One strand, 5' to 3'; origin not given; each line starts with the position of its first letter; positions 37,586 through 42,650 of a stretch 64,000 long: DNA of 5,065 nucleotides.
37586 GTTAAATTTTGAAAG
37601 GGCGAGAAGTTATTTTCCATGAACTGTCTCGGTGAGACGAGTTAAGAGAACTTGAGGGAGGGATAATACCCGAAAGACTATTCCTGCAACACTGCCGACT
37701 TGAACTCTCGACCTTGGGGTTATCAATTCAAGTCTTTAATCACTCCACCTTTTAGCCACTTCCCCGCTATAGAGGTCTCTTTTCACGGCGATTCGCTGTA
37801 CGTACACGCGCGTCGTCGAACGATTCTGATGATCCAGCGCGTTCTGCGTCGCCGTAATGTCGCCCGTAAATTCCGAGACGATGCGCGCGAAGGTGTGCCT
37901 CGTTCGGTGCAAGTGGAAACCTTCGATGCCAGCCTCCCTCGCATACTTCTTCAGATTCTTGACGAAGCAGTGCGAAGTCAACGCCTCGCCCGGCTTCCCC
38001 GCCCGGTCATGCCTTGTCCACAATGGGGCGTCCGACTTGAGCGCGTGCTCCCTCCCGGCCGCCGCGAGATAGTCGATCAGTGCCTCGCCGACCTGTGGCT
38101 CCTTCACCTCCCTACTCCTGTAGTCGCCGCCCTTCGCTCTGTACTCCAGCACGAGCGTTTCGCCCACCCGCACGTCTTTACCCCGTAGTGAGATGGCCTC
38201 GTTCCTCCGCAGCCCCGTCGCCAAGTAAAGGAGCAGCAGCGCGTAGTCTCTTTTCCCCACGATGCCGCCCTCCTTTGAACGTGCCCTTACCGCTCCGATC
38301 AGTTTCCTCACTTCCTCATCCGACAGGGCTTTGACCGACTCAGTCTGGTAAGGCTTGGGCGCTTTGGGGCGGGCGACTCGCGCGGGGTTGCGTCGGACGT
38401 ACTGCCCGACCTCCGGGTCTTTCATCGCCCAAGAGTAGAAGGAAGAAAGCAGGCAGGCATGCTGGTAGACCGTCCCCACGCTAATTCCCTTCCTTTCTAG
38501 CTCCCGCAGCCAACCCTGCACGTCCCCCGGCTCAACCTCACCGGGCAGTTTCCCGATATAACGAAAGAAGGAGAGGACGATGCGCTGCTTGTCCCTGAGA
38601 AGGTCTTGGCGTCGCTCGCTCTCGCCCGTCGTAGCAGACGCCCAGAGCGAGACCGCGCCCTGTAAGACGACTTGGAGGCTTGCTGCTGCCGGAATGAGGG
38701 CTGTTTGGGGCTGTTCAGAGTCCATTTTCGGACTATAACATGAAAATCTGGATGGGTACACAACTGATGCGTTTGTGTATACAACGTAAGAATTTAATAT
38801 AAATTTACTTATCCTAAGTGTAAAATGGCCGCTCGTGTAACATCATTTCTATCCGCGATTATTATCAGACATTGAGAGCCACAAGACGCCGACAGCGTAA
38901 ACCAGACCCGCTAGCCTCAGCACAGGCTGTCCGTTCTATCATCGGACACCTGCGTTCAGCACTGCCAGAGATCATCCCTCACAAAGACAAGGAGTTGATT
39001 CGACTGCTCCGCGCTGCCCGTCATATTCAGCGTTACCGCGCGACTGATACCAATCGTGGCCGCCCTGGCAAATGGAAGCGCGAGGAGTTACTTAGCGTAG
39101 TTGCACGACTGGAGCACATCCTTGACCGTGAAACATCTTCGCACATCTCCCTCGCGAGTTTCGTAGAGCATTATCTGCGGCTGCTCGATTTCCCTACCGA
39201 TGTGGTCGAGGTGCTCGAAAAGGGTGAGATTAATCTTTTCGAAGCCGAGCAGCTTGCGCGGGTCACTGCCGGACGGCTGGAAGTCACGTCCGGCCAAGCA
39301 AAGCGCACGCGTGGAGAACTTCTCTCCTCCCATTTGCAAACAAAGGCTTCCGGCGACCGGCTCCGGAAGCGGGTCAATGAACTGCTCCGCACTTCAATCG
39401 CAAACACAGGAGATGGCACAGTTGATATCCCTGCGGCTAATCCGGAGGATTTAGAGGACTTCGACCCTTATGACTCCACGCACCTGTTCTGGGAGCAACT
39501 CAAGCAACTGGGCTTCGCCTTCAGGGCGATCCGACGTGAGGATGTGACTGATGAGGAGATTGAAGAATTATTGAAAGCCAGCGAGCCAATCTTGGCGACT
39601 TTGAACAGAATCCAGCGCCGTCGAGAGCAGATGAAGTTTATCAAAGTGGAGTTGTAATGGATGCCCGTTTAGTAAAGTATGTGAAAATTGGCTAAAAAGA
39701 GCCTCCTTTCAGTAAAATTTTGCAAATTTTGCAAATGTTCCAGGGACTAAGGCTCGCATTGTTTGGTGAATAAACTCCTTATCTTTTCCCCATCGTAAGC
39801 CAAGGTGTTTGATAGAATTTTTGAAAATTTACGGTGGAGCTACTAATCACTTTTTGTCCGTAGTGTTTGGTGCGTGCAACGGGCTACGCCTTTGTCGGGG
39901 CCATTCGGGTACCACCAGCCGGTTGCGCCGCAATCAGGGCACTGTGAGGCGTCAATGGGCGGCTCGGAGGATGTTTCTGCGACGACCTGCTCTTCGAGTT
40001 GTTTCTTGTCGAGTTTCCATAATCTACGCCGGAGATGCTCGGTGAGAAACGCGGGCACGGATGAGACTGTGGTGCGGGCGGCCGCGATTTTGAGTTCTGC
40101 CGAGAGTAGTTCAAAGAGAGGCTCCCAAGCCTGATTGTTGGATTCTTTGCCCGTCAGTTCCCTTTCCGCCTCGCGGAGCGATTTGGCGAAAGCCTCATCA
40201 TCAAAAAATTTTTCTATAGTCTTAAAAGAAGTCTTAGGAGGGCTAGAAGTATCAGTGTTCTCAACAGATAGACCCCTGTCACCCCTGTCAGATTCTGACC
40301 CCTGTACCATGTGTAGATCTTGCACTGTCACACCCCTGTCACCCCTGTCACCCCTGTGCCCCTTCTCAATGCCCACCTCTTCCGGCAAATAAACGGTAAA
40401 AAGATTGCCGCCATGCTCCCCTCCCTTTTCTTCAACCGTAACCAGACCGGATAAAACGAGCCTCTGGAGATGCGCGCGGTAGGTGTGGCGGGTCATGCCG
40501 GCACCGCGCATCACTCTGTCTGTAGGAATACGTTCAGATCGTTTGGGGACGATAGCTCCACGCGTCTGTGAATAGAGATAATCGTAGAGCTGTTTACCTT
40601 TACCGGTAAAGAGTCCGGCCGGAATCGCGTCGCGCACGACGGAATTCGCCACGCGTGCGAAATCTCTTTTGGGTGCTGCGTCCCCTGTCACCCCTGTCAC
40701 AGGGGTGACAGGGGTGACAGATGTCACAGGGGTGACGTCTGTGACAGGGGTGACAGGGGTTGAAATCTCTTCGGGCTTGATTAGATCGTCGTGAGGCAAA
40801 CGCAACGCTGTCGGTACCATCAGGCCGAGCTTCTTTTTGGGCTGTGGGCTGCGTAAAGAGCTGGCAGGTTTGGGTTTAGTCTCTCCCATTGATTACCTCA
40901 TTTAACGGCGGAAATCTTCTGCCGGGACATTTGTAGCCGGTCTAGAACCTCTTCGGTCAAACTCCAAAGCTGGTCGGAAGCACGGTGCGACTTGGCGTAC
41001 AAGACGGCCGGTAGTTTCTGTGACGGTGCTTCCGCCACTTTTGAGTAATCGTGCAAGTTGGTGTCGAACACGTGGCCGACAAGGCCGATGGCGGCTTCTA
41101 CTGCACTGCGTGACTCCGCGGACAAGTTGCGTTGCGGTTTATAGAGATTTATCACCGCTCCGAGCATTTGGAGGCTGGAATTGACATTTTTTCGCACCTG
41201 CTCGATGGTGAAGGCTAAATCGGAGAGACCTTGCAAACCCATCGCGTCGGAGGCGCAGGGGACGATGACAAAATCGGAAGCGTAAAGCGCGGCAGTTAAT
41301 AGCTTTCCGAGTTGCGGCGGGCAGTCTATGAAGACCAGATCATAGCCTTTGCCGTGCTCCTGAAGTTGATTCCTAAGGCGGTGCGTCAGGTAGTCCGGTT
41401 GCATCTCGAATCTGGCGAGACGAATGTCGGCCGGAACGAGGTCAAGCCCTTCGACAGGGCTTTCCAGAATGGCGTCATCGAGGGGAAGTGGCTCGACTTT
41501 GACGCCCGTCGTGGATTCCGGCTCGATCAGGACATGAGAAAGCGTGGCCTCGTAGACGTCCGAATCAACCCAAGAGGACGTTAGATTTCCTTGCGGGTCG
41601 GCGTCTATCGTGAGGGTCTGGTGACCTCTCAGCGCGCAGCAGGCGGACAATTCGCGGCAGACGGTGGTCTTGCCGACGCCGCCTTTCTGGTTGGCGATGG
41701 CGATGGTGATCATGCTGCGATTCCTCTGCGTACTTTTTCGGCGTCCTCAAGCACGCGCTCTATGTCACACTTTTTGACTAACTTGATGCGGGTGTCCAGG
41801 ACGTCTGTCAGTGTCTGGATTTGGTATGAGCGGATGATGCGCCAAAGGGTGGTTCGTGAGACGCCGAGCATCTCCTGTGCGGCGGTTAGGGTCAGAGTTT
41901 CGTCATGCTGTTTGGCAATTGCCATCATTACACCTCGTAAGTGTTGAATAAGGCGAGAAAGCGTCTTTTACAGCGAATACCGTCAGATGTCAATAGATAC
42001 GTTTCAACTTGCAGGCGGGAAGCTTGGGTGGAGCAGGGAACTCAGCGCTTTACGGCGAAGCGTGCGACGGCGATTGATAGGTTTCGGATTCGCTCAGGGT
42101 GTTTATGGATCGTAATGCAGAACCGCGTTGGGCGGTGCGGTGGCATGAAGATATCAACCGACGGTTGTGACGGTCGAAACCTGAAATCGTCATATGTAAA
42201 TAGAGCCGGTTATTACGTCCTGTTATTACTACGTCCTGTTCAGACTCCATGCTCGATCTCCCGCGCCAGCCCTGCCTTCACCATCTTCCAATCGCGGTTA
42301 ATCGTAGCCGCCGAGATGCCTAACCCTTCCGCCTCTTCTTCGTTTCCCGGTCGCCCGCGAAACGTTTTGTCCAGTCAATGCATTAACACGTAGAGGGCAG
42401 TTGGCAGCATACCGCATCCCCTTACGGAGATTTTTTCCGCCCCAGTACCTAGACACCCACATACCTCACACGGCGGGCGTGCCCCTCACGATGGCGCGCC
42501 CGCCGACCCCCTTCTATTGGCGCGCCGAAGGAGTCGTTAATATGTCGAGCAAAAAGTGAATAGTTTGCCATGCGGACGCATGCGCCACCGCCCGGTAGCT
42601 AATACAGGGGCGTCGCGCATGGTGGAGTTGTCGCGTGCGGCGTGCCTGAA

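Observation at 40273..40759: Iteron-like 9-mer arrays and a perfect 33-bp palindrome embedded inside the Rep-like coding sequence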

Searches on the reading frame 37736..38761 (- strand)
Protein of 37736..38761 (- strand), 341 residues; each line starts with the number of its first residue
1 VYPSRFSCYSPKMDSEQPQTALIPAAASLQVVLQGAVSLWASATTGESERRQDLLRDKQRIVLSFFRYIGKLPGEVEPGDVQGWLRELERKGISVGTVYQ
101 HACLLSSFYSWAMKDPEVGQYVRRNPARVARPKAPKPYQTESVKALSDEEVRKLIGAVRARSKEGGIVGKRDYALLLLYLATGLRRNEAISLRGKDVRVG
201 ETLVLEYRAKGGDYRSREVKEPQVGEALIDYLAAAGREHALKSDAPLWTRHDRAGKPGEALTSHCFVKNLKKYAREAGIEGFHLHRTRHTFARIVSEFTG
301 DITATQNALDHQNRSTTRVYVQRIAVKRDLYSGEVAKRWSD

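Call 23: search_protein_families(library=pfam, proteins=[window:37736-38761:-], max_evalue=0.001)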
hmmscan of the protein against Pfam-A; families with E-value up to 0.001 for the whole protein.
window:37736-38761:- (341 aa): 2 families
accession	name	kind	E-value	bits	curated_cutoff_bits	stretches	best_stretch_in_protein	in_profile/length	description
PF00589.27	Phage_integrase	-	1.3e-20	74.3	27.1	1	146-322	3-167/172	Phage integrase family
PF13495.12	Phage_int_SAM_4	-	0.00013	22.8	27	1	62-116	26-82/85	Phage integrase, N-terminal SAM-like domain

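Call 28: search_protein_families(library=phrogs, proteins=[window:37736-38761:-], max_evalue=0.01)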
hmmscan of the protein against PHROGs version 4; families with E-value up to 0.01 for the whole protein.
window:37736-38761:- (341 aa): 3 families
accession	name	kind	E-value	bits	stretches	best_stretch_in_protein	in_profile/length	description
phrog_1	-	integration and excision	1e-35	125.1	1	60-327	193-440/611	integrase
phrog_216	-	integration and excision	2.4e-23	83.7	1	104-340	21-241/301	integrase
phrog_7269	-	integration and excision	0.0057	17.6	1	265-322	12-68/89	integrase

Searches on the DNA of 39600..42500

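Call 103: search_rna_families(source=window, start=39600, end=42500, threshold=evalue, max_evalue=1)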
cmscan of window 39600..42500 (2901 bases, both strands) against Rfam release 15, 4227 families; matches with E-value up to 1: 5.
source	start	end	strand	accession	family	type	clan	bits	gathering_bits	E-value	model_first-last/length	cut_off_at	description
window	40667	40729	+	RF03687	mir-2011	Gene; miRNA;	-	27.2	80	0.021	1-83/83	no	mir-2011 microRNA precursor family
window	40682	40759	+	RF03399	mir-986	Gene; miRNA;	-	25.9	70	0.0096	1-94/94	no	mir-986 microRNA precursor family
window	40676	40765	-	RF03687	mir-2011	Gene; miRNA;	-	24.9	80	0.087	1-83/83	no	mir-2011 microRNA precursor family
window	40682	40759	+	RF03872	MIR6426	Gene; miRNA;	-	23.8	96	0.15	1-84/84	no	MIR6426 microRNA precursor family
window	40683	40758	+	RF02021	mir-3179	Gene; miRNA;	-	23.7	90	0.24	1-84/84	no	mir-3179 microRNA precursor family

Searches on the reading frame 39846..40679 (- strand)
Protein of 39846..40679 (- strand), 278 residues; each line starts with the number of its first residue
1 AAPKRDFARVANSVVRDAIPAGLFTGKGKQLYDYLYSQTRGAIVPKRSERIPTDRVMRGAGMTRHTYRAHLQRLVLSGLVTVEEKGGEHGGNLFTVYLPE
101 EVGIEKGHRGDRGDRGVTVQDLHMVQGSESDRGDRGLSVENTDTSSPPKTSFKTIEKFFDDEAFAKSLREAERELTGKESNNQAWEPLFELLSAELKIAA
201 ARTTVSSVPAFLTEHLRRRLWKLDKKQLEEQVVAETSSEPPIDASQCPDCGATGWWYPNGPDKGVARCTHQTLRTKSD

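Call 83: predict_structure(alignment_id=A3)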
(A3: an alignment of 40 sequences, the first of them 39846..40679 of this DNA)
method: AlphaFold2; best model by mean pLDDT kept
length: 278 residues; sequences in the alignment: 40
mean_pLDDT: 68.7   pTM: 0.37
mean pLDDT of the five models: 68.7, 67.6, 66.5, 65.6, 65.3
residues with pLDDT >= 90: 42; 70-90: 110; 50-70: 49; < 50: 77
segments of 3 or more residues with pLDDT < 50: 1-13, 105-159, 234-240
pLDDT, mean of each block of 10 residues (from residue 1): 44 52 76 88 76 92 92 90 83 86 51 33 33 40 42 45 80 86 86 89 84 85 68 48 64 73 76 57
secondary structure, 60 per line:
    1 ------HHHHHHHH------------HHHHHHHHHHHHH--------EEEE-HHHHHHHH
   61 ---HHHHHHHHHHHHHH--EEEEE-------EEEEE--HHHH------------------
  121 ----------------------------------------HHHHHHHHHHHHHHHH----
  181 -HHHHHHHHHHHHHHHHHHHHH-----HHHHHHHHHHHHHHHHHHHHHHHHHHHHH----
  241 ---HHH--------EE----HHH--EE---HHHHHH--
elements in order: H7-14 H27-39 E48-51 H53-60 H64-77 E80-84 E92-96 H99-102 H161-176 H182-202 H208-236 H271-276

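Call 86: fold_search(model_id=the predicted structure, library=pdb)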
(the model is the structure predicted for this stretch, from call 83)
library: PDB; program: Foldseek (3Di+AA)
matches with E <= 10: 1419; with E <= 0.001: 0
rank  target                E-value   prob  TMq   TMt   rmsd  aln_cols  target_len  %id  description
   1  2b0l_A                7.2e-03  1.00  0.22  0.52   8.3       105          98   16  C-terminal DNA binding domain of transcriptional pleiotropic repressor CodY. (released 2006-02-21)
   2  4hw0_A                1.3e-02  1.00  0.20  0.51   3.3        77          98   16  Crystal structure of Sso10a-2, a DNA-binding protein from Sulfolobus solfataricus (released 2013-10-30)
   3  6pco_C                1.5e-02  1.00  0.23  0.46   7.0        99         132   16  Mechanism for regulation of DNA binding of Bordetella bronchiseptica BpsR by 6-hydroxynicotinic acid (released 2019-11-06)
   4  4pql_B                2.0e-02  1.00  0.23  0.47   6.7       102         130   13  N-Terminal domain of DNA binding protein (released 2014-06-11)
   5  9a6f_A                2.0e-02  0.99  0.22  0.24   8.3       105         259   14  Integrative model of CODY-YPPF by crosslinking MS and deep learning (released 2024-09-18)
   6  5hli_A                2.1e-02  1.00  0.23  0.41   6.8        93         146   14  Structure of Disulfide formed AbfR (released 2017-01-25)
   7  5kbj_H                2.1e-02  1.00  0.23  0.48   5.7        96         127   14  Structure of Rep-DNA complex (released 2016-06-29)
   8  8c7u_A                2.5e-02  0.99  0.23  0.24   7.0        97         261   15  Transcriptional pleiotropic repressor CodY from Enterococcus faecalis in complex with Leu and a 30-bp DNA fragment enc (released 2023-06-28)
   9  2nnn_D                2.5e-02  0.98  0.22  0.40   7.4       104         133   16  Crystal structure of probable transcriptional regulator from Pseudomonas aeruginosa (released 2006-11-21)
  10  3gw2                  2.6e-02  1.00  0.20  0.55   8.3        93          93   22  Crystal structure of possible transcriptional regulatory protein (fragment 1-100) from Mycobacterium bovis. Northeast St (released 2009-04-21)
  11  4hw0_C                2.8e-02  1.00  0.20  0.51   3.6        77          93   17  Crystal structure of Sso10a-2, a DNA-binding protein from Sulfolobus solfataricus (released 2013-10-30)
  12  3r0a_A                3.0e-02  1.00  0.24  0.52   3.2        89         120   12  Possible transcriptional regulator from Methanosarcina mazei Go1 (gi 21227196) (released 2011-03-23)
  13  8aga                  3.0e-02  1.00  0.23  0.44   7.0       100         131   15  Structure of p-hydroxy benzoic acid ligand bound HosA transcriptional regulator from enteropathogenic Escherichia coli O (released 2023-08-02)
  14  2kko_MODEL_1_A        3.0e-02  0.99  0.21  0.49  10.6        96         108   21  Solution NMR structure of the homodimeric winged helix-turn-helix DNA-binding domain (fragment 1-100) Mb0332 f (released 2009-08-11)
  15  3cjn                  3.2e-02  0.99  0.22  0.40   5.9        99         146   14  Crystal structure of transcriptional regulator, MarR family, from Silicibacter pomeroyi (released 2008-03-25)
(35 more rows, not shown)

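Call 89: fold_search(model_id=the predicted structure, library=viral)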
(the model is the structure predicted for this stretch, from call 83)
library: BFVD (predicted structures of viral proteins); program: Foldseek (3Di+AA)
matches with E <= 10: 765; with E <= 0.001: 37
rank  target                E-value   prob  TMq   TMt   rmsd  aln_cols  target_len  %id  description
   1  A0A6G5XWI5            7.5e-05  1.00  0.27  0.27  26.9       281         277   12  (no name in the UniProt tables at hand)
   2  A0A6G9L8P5            8.5e-05  1.00  0.25  0.30  20.7       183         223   14  (no name in the UniProt tables at hand)
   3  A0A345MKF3            9.0e-05  1.00  0.25  0.28  25.5       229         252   19  Uncharacterized protein [Eggerthella phage PMBT5]
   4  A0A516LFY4            9.5e-05  1.00  0.28  0.26  19.5       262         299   13  (no name in the UniProt tables at hand)
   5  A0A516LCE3            1.0e-04  1.00  0.25  0.21  26.3       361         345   14  (no name in the UniProt tables at hand)
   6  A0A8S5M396            1.2e-04  1.00  0.26  0.30  18.7       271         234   14  Replication initiator protein [Siphoviridae sp. ctOVO10]
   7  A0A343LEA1            1.2e-04  1.00  0.22  0.23  25.2       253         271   12  Helix-turn-helix domain-containing protein [Leptospira phage LE3]
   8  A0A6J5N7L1            2.2e-04  1.00  0.25  0.33  24.1       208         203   13  Helix-turn-helix domain containing protein [uncultured Caudovirales phage]
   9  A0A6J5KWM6            2.3e-04  1.00  0.27  0.36  25.7       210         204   15  Helix-turn-helix domain containing protein [uncultured Caudovirales phage]
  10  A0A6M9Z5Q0            2.3e-04  1.00  0.24  0.26  19.5       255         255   16  (no name in the UniProt tables at hand)
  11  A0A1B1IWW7            2.5e-04  1.00  0.26  0.33  25.3       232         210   14  (no name in the UniProt tables at hand)
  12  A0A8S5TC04            2.5e-04  1.00  0.22  0.26  19.4       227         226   15  Replisome organizer [Siphoviridae sp. ctVDC13]
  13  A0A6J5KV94            3.1e-04  1.00  0.26  0.30  23.0       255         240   11  Replication protein C (Fragment) [uncultured Caudovirales phage]
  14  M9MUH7                3.3e-04  1.00  0.27  0.26  19.8       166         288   15  (no name in the UniProt tables at hand)
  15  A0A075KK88            3.5e-04  1.00  0.25  0.26  21.1       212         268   14  Putative DNA replication protein [Lactobacillus phage Ld17]
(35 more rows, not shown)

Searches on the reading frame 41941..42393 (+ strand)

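Call 23: search_protein_families(library=pfam, proteins=[window:41941-42393:+], max_evalue=0.001)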
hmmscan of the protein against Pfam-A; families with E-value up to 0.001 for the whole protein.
window:41941-42393:+ (150 aa): 0 families

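Call 28: search_protein_families(library=phrogs, proteins=[window:41941-42393:+], max_evalue=0.01)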
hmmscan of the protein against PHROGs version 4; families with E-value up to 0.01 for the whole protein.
window:41941-42393:+ (150 aa): 0 families

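Call 81: search_protein_families(library=pfam, proteins=[window:41941-42393:+], max_evalue=1)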
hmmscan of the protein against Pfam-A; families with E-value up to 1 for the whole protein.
window:41941-42393:+ (150 aa): 1 family
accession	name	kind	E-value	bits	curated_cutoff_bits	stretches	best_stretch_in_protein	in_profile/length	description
PF05812.17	Herpes_BLRF2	-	0.18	12.4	25.8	1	3-63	18-77/119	Herpesvirus BLRF2 protein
